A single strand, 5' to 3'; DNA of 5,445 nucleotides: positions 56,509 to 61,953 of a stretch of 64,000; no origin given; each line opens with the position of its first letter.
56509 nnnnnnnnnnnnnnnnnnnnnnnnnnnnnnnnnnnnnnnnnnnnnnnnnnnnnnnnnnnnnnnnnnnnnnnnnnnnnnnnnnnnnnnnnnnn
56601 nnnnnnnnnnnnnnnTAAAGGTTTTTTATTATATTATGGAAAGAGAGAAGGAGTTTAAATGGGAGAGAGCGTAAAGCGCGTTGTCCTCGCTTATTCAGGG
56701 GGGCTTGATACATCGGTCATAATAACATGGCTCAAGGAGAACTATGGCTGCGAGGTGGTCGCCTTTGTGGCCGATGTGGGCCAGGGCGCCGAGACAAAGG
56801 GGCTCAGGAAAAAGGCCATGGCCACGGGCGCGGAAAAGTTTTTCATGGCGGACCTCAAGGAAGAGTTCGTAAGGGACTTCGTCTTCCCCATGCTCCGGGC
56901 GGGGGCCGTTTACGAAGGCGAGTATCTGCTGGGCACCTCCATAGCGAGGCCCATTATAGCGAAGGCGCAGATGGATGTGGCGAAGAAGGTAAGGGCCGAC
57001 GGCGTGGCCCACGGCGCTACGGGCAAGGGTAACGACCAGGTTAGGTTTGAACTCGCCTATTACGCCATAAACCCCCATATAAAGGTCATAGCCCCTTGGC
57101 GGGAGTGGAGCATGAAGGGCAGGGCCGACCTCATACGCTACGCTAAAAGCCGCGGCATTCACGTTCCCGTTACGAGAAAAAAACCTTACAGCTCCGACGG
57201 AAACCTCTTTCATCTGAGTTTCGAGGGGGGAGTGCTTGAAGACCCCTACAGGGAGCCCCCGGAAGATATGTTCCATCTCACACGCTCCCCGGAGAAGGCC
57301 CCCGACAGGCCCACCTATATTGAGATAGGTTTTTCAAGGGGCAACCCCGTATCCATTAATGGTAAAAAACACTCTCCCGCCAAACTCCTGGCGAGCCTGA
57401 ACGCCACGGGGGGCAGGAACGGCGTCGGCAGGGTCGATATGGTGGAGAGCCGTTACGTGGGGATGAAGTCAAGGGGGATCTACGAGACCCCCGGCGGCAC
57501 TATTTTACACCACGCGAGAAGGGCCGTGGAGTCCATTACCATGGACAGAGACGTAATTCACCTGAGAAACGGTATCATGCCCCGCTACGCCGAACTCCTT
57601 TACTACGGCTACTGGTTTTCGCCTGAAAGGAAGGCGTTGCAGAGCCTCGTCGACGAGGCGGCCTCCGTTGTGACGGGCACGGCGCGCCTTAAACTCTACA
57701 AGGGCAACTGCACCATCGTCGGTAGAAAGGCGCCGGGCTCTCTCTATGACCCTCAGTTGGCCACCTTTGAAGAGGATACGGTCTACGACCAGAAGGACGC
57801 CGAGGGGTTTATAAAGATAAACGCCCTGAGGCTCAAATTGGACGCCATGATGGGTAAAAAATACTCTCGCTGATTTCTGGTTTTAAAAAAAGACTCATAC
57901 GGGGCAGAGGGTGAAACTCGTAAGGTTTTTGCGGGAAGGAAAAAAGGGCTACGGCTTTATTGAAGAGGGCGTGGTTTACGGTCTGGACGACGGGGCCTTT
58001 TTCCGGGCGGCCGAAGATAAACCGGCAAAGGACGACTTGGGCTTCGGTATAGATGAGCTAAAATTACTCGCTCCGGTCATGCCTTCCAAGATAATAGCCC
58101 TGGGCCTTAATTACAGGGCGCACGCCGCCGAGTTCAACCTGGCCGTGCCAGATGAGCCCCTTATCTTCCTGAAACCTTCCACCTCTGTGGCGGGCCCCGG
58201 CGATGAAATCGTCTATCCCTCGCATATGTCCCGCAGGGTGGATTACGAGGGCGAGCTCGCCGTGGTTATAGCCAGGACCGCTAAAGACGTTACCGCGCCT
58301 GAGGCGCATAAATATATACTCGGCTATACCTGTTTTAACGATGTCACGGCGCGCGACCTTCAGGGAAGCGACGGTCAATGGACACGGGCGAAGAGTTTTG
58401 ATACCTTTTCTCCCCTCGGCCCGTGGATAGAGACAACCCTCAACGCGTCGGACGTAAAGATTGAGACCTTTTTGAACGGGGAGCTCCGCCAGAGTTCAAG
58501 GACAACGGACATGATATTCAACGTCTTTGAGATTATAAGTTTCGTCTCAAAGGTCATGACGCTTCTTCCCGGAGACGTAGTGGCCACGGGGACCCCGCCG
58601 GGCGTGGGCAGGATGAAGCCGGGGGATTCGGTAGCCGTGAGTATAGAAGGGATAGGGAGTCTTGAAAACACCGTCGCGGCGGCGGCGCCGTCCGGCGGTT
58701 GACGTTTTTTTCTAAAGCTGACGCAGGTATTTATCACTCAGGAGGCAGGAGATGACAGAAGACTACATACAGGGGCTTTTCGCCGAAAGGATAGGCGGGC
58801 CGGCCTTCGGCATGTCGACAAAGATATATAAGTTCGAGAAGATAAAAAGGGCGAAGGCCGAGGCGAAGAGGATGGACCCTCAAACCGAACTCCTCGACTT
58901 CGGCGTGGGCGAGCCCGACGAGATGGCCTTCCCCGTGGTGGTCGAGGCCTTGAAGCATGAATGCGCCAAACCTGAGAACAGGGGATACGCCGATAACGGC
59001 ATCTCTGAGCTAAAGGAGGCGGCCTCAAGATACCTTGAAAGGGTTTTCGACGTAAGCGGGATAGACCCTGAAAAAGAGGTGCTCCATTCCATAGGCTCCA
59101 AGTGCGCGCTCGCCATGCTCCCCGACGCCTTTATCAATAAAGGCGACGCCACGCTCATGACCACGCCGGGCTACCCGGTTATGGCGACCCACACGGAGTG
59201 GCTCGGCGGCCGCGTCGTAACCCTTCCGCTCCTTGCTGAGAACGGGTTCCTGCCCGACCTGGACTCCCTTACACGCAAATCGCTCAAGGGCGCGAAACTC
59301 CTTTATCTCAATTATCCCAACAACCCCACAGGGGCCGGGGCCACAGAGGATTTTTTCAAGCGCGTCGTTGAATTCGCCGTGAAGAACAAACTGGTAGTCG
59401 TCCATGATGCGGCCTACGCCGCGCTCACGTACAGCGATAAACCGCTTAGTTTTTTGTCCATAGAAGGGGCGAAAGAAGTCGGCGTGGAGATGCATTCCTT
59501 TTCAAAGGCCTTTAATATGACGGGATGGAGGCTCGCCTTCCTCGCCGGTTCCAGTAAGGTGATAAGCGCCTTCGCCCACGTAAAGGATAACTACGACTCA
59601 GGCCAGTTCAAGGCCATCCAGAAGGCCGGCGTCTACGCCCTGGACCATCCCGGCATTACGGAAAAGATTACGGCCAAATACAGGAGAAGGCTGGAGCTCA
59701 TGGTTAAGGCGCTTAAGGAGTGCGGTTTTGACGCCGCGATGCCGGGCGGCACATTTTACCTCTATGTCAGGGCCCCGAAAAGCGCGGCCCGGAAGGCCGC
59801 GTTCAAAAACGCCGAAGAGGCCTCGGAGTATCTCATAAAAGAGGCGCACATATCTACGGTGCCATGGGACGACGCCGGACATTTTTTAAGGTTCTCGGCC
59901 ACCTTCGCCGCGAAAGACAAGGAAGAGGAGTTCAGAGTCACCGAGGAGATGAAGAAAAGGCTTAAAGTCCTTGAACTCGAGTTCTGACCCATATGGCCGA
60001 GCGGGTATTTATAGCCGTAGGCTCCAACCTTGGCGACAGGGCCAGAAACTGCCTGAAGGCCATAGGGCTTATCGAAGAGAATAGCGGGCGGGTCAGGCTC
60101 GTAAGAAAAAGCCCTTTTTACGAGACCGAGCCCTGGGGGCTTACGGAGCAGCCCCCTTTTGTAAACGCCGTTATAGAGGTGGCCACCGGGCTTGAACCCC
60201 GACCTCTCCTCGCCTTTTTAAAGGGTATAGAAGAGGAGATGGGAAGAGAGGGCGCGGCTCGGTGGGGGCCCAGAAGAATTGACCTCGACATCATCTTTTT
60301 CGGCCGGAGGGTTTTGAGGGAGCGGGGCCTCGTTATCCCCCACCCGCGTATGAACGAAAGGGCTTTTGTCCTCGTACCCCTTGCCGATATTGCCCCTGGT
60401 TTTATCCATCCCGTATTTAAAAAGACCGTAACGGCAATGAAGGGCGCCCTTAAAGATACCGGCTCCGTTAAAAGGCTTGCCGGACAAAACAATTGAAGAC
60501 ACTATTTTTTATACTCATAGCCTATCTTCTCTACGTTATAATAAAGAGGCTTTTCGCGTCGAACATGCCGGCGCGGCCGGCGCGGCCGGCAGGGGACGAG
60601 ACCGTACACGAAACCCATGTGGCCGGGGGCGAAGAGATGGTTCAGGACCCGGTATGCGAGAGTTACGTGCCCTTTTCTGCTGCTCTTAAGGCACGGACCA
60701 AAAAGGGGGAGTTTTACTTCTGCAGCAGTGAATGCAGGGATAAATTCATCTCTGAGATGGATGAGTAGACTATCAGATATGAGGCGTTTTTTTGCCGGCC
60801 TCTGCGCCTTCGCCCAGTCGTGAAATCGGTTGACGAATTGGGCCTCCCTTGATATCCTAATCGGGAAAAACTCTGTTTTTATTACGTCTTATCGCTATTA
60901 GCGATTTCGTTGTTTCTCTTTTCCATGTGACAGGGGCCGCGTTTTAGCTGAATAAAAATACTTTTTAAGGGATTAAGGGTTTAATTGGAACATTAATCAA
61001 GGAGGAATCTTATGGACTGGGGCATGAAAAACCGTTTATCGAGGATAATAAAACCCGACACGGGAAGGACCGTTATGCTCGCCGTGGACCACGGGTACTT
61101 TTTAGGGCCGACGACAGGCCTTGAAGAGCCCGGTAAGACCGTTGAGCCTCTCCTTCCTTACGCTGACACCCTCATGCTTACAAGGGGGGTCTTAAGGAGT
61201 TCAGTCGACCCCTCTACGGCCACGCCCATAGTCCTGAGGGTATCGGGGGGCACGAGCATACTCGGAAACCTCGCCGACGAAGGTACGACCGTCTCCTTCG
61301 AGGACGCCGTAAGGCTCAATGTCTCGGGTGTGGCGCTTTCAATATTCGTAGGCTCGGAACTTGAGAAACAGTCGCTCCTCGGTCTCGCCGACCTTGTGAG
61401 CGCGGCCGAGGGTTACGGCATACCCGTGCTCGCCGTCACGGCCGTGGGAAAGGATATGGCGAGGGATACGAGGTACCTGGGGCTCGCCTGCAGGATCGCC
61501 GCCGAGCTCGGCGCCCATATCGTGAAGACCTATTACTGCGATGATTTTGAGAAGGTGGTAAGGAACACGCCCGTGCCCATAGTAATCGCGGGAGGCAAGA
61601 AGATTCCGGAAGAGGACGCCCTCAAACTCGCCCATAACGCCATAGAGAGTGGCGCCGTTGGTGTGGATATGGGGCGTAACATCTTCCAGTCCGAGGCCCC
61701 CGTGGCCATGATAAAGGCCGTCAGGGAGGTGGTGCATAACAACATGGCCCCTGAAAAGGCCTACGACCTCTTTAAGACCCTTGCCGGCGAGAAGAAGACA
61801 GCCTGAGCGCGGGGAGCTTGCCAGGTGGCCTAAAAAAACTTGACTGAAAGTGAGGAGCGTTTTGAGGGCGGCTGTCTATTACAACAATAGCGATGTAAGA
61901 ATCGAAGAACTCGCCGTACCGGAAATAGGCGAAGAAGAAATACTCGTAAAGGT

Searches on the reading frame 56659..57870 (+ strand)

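Call 43: search_protein_families(library=pfam, proteins=[window:56659-57870:+], max_evalue=0.00001)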
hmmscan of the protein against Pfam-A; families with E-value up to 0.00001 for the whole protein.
window:56659-57870:+ (404 aa): 2 families
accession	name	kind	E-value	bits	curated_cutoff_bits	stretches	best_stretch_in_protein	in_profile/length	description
PF20979.2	Arginosuc_syn_C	-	6.1e-81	271.6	27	1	177-394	1-218/219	Arginosuccinate synthase C-terminal domain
PF00764.25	Arginosuc_synth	-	9.2e-64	214.8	27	1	7-167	1-161/162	Arginosuccinate synthase N-terminal HUP domain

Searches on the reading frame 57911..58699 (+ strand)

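Call 43: search_protein_families(library=pfam, proteins=[window:57911-58699:+], max_evalue=0.00001)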
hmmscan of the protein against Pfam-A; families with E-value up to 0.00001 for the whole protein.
window:57911-58699:+ (263 aa): 1 family
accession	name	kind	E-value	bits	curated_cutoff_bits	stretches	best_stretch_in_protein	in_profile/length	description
PF01557.24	FAA_hydrolase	-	7e-70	235.5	23.9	1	60-255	1-213/214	Fumarylacetoacetate (FAA) hydrolase C-terminal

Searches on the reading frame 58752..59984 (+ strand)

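Call 43: search_protein_families(library=pfam, proteins=[window:58752-59984:+], max_evalue=0.00001)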
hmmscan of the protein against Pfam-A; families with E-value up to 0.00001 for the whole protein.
window:58752-59984:+ (411 aa): 1 family
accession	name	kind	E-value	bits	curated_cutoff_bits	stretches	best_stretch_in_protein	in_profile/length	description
PF00155.27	Aminotran_1_2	-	1.9e-50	172.5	19.7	1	46-383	2-346/361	Aminotransferase class I and II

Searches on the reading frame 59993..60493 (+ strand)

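Call 43: search_protein_families(library=pfam, proteins=[window:59993-60493:+], max_evalue=0.00001)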
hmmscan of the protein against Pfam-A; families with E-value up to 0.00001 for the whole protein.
window:59993-60493:+ (167 aa): 1 family
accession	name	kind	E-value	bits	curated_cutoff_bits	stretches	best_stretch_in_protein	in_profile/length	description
PF01288.25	HPPK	-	3.9e-40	137.3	25.7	1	6-135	1-116/116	7,8-dihydro-6-hydroxymethylpterin-pyrophosphokinase (HPPK)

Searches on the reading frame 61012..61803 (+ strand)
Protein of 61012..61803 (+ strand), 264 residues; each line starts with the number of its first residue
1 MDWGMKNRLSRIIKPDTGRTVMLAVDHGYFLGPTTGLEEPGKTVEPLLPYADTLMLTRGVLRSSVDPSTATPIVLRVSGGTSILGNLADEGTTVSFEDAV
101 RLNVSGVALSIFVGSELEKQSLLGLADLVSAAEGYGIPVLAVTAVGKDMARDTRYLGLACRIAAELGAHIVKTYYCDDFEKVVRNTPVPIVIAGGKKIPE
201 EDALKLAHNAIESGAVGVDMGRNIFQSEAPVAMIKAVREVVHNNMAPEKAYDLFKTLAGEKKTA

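Call 43: search_protein_families(library=pfam, proteins=[window:61012-61803:+], max_evalue=0.00001)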
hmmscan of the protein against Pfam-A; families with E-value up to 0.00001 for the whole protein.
window:61012-61803:+ (264 aa): 1 family
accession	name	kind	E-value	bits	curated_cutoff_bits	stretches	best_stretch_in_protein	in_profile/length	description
PF01791.15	DeoC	-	4.4e-23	82.6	23.8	1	20-227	1-229/229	DeoC/LacD family aldolase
